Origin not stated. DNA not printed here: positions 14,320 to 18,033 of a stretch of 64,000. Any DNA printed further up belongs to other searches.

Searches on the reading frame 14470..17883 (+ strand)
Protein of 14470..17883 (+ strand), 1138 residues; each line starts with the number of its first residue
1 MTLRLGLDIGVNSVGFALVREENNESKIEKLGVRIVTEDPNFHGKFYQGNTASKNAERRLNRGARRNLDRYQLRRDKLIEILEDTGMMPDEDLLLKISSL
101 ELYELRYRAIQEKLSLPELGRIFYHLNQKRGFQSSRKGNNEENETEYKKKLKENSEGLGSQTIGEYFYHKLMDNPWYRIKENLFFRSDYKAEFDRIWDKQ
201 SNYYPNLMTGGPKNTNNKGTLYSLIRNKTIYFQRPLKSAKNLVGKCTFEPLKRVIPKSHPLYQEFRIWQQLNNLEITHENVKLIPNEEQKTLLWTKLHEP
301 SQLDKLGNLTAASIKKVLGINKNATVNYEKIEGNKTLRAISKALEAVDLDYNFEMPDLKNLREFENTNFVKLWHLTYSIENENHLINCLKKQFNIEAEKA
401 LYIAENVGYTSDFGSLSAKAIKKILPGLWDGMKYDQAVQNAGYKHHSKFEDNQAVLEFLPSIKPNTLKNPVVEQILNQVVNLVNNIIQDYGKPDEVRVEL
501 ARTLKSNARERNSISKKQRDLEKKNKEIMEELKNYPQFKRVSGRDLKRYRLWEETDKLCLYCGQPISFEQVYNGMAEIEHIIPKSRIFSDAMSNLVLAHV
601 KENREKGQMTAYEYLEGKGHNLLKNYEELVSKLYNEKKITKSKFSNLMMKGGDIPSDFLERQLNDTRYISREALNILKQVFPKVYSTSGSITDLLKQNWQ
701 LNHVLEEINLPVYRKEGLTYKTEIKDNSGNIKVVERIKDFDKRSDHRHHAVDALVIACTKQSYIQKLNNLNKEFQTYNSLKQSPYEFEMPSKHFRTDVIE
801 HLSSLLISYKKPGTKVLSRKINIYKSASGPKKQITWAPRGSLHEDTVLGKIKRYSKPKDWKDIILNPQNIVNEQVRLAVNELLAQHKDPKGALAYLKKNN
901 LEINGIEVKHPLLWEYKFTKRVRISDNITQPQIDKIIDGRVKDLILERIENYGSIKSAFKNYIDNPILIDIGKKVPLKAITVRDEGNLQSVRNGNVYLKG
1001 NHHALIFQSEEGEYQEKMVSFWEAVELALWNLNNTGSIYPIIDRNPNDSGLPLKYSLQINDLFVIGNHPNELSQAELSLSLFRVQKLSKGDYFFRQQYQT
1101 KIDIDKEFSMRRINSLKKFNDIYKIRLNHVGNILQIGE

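Call 12: search_protein_families(library=ncbifam, proteins=[window:14470-17883:+])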
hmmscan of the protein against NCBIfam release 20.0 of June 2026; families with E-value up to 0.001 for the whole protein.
window:14470-17883:+ (1138 aa): 3 families
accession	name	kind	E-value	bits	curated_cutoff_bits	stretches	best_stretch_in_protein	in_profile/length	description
TIGR01865.2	cas_Csn1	equivalog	1.9e-170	569.4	100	1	4-1132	2-1070/1070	type II CRISPR RNA-guided endonuclease Cas9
NF049971.1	CRISPR_Cas9d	exception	2.3e-34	119.2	375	1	466-887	460-831/986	type II CRISPR RNA-guided endonuclease Cas9d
NF040563.1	guided_IscB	equivalog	6.6e-07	28.8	175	1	534-631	172-258/314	RNA-guided endonuclease IscB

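Call 13: find_related_loci(query=window:14470-17883:+, collection=genome_contigs, flank=7000)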
Query window:14470-17883:+ (1138 aa) in genome_contigs; peptide patterns used: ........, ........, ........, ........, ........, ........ (x = any residue, [..] = any of these).
22 stretches matched a pattern, but none encodes a relative of the query by tblastn (E <= 1e-3).

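Call 15: find_homologous_proteins(query=window:14470-17883:+, max_evalue=1e-50)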
Query window:14470-17883:+ (1138 aa): 2322 proteins with E <= 1e-50 among 8000 candidates; the best 120 are listed.
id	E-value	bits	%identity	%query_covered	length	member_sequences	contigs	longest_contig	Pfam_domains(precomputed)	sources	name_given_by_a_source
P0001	0.0e+0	2565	100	100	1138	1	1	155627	PF13395.13,PF18470.7,PF18541.8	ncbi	-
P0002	0.0e+0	1508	60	100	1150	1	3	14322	PF13395.13,PF18541.8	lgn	-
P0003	0.0e+0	1496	59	100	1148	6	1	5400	PF13395.13,PF18541.8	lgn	-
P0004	0.0e+0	1259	51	100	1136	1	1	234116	PF13395.13,PF01844.30,PF18541.8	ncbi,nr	ncbi:MAG: type II CRISPR RNA-guided endonuclease Cas9 [Bacteroidetes bacterium]|nr:type II CRISPR RN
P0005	0.0e+0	1236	52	99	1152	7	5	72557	PF13395.13,PF18541.8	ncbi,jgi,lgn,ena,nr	ncbi:MAG TPA: type II CRISPR RNA-guided endonuclease Cas9 [Chitinophagaceae bacterium]|nr:type II CR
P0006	0.0e+0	1234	51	99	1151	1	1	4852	PF13395.13,PF18541.8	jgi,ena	-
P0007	0.0e+0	1233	52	100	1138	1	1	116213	PF13395.13,PF01844.30,PF18470.7,PF18541.8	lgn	-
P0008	0.0e+0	1231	51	99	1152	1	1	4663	PF13395.13,PF18541.8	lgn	-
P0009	0.0e+0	1216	51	100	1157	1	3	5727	PF13395.13,PF18470.7,PF18541.8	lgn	-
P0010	0.0e+0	1215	51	99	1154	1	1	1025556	PF13395.13,PF18470.7,PF18541.8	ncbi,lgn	-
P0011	0.0e+0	1208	50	100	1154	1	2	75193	PF13395.13,PF18541.8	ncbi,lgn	-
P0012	0.0e+0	1193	50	100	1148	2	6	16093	PF13395.13,PF18470.7,PF18541.8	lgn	-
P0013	0.0e+0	1189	50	100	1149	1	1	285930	PF13395.13,PF18541.8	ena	-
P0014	0.0e+0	1179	51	99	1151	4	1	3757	PF13395.13,PF18470.7,PF18541.8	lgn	-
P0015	0.0e+0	1178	50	100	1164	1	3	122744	PF13395.13,PF18470.7,PF18541.8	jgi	jgi:CRISPR-associated endonuclease Csn1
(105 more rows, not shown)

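Call 17: find_related_loci(query=A1, collection=genome_contigs, flank=7000)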
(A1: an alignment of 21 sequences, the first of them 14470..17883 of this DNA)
Query A1 (1138 aa) in genome_contigs; peptide patterns used: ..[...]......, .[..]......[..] (x = any residue, [..] = any of these).
490 stretches matched a pattern; 461 encode a relative of the query (tblastn E <= 1e-3); the best 80 are kept; 80 distinct loci.
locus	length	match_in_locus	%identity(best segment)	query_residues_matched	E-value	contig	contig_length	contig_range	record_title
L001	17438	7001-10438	51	5-1136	0e+0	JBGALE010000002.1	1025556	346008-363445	MAG: Chitinophagaceae bacterium isolate MAG_AAO_H125.01 AAOH125-1_opera_contig_10, whole genome shotgun sequence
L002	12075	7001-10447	50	2-1138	0e+0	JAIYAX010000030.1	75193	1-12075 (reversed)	MAG: Cytophagaceae bacterium isolate E1_MAG_00017 pond_E1_MAG_00017_000000000015, whole genome shotgun sequence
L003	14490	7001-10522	46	5-1138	0e+0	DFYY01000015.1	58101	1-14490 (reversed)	MAG TPA_asm: Bacteroidales bacterium UBA4070 UBA4070_contig_14543, whole genome shotgun sequence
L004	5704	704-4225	46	5-1138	0e+0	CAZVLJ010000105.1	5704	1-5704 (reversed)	MAG TPA_asm: uncultured Rikenella sp. isolate SRP192927_co6_345 genome assembly, contig: NODE_39134_length_5704_cov_16.1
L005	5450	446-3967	46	5-1138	0e+0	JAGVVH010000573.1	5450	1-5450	MAG: Bacteroidetes bacterium isolate WAS_Bin_9 WAS_Bin_9_scaffold_6920, whole genome shotgun sequence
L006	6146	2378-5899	46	5-1138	0e+0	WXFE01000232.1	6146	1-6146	MAG: Bacteroidales bacterium isolate AA_UR_SE bin4 Bacteroidia_4_pangenome_0253_length_6146, whole genome shotgun sequen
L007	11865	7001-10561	44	5-1138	0e+0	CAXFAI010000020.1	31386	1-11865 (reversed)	MAG TPA_asm: uncultured Flavobacteriales bacterium isolate ERR599039_binner123_Refined_25 genome assembly, contig: ERZ84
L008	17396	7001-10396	51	3-1137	0e+0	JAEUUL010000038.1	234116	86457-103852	MAG: Bacteroidetes bacterium isolate new MAG-354 k141_2120139, whole genome shotgun sequence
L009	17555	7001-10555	43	5-1138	0e+0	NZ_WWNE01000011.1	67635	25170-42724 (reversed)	Acidiluteibacter ferrifornacis strain S-15 scaffold11, whole genome shotgun sequence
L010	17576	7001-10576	42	5-1138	0e+0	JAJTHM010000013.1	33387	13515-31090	MAG: Sphingobacteriales bacterium isolate CoA8_V48 k141_1067258, whole genome shotgun sequence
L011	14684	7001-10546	43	5-1138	0e+0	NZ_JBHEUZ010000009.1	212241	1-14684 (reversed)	Parapedobacter sp. 2B3 2B3_scaffold9, whole genome shotgun sequence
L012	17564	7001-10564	43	1-1138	0e+0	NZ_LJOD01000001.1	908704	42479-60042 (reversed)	Chryseobacterium indologenes strain CI_885 contig_1, whole genome shotgun sequence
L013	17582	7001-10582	42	5-1138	0e+0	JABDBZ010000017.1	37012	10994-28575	MAG: Bacteroidetes bacterium isolate BWOrgHeat_Nextera84_MAG1 3300020790.a:Ga0206968_10034, whole genome shotgun sequenc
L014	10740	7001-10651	42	5-1138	0e+0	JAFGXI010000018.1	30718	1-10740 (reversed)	MAG: Bacteroidales bacterium isolate ZodW_Metabat.352 k87_5815571, whole genome shotgun sequence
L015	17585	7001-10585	42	5-1138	0e+0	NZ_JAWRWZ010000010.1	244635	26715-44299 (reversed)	Chryseobacterium sp. SIMBA_028 NODE_10_length_244635_cov_123.108837, whole genome shotgun sequence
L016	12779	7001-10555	43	5-1138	0e+0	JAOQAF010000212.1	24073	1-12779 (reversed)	MAG: Bacteroidetes bacterium isolate RYN_275 scaffold_3905179, whole genome shotgun sequence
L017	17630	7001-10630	40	5-1138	0e+0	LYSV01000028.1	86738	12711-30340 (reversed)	MAG: Flammeovirgaceae bacterium BBD 1991-12 Richardson_scaffold_120, whole genome shotgun sequence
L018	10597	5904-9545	41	5-1138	0e+0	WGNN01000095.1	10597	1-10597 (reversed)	MAG: bacterium isolate RI_201 c_000000143032, whole genome shotgun sequence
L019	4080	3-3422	42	50-1138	0e+0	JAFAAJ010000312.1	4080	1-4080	MAG: Bacteroidetes bacterium isolate OH_PFB_76 k127_540328, whole genome shotgun sequence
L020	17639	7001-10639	39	1-1138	0e+0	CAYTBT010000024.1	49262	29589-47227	MAG TPA_asm: uncultured Saprospiraceae bacterium isolate SRP187154_co1_359 genome assembly, contig: NODE_532_length_4926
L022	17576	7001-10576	41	1-1138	0e+0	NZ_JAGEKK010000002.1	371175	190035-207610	Chryseobacterium sp. NFX27 NFX27_2, whole genome shotgun sequence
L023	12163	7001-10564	43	5-1138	0e+0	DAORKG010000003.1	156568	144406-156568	MAG TPA_asm: Bacteroidia bacterium isolate AMR_MDS_5531 NODE_6_length_156568_cov_20.570112, whole genome shotgun sequenc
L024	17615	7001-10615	43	5-1138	0e+0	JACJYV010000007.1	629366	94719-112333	MAG: Bacteroidia bacterium isolate HK-STAS-BACT-47 HK-STAS-BACT-47_7, whole genome shotgun sequence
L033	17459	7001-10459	38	5-1138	0e+0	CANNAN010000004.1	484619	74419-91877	uncultured Flavobacteriaceae bacterium isolate YR2-618.fasta genome assembly, contig: NODE_4, whole genome shotgun seque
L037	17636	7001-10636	36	5-1138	0e+0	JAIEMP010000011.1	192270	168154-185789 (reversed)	MAG: Chitinophagaceae bacterium isolate co.spades.CONCOCT.2.5kb_093 c_000000000025, whole genome shotgun sequence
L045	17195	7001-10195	37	5-1138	0e+0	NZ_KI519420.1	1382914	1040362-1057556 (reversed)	Runella limosa DSM 17973 K339DRAFT_scaffold00001.1, whole genome shotgun sequence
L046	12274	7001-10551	41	5-1138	0e+0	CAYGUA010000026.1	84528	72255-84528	MAG TPA_asm: uncultured Marinoscillum sp. isolate ERP117304_co3_233 genome assembly, contig: NODE_390_length_84528_cov_1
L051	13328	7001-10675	35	1-1138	0e+0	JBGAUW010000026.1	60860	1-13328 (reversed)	MAG: Chitinophagales bacterium isolate MAG_MBR_H10.09 MBRH10-9_opera_contig_1968, whole genome shotgun sequence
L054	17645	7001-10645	35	5-1138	0e+0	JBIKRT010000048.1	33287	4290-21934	MAG: Cyclobacteriaceae bacterium isolate ME2015-06-19_3300044640_group6_bin105 Rohwer_bin633_scaffold_541_c1, whole geno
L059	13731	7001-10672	35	5-1138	0e+0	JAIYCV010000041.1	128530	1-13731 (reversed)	MAG: Flammeovirgaceae bacterium isolate H1_MAG_00012 pond_H1_MAG_00012_000000000028, whole genome shotgun sequence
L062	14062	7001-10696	34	5-1138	0e+0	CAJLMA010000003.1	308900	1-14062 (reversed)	MAG TPA_asm: uncultured Prevotellaceae bacterium isolate ERR321613-bin.1 genome assembly, contig: NODE_6_length_308900_c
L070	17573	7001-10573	43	5-1138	0e+0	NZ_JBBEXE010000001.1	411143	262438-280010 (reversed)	Leptobacterium meishanense strain I13 Scaffold1_1, whole genome shotgun sequence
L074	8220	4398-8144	34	5-1138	0e+0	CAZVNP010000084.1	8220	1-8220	MAG TPA_asm: uncultured Lentimicrobiaceae bacterium isolate SRP098346_co1_165 genome assembly, contig: NODE_11793_length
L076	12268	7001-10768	33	5-1138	5e-178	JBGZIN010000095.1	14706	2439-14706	MAG: Porphyromonas sp. isolate D-86_MAG_10 D-86__130784, whole genome shotgun sequence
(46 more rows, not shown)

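Call 32: find_encoding_contigs(protein=P0002, flank=6000, max_places=2)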
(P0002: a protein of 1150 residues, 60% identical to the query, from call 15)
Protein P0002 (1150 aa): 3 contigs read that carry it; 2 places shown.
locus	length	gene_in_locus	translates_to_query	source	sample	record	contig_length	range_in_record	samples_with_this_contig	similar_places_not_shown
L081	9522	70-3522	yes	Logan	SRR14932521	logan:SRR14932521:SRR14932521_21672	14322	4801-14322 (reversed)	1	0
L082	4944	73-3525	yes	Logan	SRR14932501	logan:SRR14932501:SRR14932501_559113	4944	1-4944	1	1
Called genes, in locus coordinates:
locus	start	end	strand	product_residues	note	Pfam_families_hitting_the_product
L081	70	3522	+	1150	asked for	PF13395:HNH_4, PF18541:RuvC_III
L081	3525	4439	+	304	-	PF01867:Cas_Cas1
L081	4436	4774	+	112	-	PF09827:CRISPR_Cas2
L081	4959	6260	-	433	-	PF13657:Couple_hipA, PF07804:HipA_C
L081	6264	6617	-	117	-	PF13560:HTH_31, PF01381:HTH_3, PF13443:HTH_26 (weak)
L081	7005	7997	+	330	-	PF17874:TPR_MalT, PF00515:TPR_1 (faint), PF07719:TPR_2 (faint), PF13176:TPR_7 (faint), PF13374:TPR_10 (faint), PF12895:ANAPC3 (faint), PF13428:TPR_14 (faint), PF13424:TPR_12 (weak), +1 more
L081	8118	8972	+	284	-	PF07730:HisKA_3, PF13581:HATPase_c_2 (weak), PF02518:HATPase_c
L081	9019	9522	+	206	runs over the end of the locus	PF00072:Response_reg, PF08281:Sigma70_r4_2, PF00196:GerE, PF04545:Sigma70_r4 (faint)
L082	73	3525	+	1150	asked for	PF13395:HNH_4, PF18541:RuvC_III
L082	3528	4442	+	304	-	PF01867:Cas_Cas1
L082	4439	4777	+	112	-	PF09827:CRISPR_Cas2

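Call 33: find_encoding_contigs(protein=P0001, flank=1000, max_places=2)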
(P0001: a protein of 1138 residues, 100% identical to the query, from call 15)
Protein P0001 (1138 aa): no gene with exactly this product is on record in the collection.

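Call 55: list_cluster_members(proteins=[P0001])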
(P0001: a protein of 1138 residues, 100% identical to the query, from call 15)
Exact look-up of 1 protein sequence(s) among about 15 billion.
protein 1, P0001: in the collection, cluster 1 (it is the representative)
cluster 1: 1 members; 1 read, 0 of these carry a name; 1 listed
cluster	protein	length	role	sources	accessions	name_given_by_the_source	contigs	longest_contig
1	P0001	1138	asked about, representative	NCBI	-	-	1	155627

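Call 60: search_solved_structures(query=window:14470-17883:+, max_evalue=0.00001)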
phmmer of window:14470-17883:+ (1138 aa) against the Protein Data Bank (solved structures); distinct sequences matched with E-value up to 0.00001: 42.
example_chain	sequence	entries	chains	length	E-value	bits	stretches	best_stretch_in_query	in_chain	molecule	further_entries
9ar4_A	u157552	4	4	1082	2.1e-71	244.4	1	2-710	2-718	CRISPR-associated endonuclease Cas9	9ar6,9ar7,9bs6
8uza_A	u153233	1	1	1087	6.8e-67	229.5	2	406-709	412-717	CRISPR-associated endonuclease Cas9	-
8jtj_A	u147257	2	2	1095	1.1e-66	228.7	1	2-709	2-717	CRISPR-associated endonuclease Cas9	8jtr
8uzb_A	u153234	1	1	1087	4.2e-66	226.9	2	406-709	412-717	CRISPR-associated endonuclease Cas9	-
21dz_A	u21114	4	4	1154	5.6e-60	206.6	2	411-678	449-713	CRISPR-associated endonuclease Cas9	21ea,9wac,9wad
8iyq_A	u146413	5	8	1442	4e-57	197.1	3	522-793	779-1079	deadCbCas9 | CbCas9 effector-1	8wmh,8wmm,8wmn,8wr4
8ja0_A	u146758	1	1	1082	2.8e-56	194.3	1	5-705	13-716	CRISPR-associated endonuclease Cas9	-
6kc8_A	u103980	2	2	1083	2.8e-56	194.3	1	5-705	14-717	CRISPR-associated endonuclease Cas9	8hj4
6jdq_A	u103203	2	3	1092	2.9e-56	194.3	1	5-705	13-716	CRISPR-associated endonuclease Cas9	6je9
6jdv_A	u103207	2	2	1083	5.9e-55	190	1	5-705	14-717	CRISPR-associated endonuclease Cas9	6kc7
6je4_A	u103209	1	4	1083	7.2e-54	186.4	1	5-705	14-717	CRISPR-associated endonuclease Cas9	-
6je3_A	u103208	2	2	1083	3.4e-53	184.1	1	5-705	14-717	CRISPR-associated endonuclease Cas9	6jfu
8hnt_A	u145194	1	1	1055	2.3e-51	178.1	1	4-703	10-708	CRISPR-associated endonuclease Cas9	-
8hnw_A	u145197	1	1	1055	4.8e-50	173.7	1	4-703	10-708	CRISPR-associated endonuclease Cas9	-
8hnv_A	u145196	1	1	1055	5.8e-49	170.1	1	4-703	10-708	CRISPR-associated endonuclease Cas9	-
8d2k_A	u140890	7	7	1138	9.2e-15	56.9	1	459-647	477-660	CRISPR-associated endonuclease, Csn1 family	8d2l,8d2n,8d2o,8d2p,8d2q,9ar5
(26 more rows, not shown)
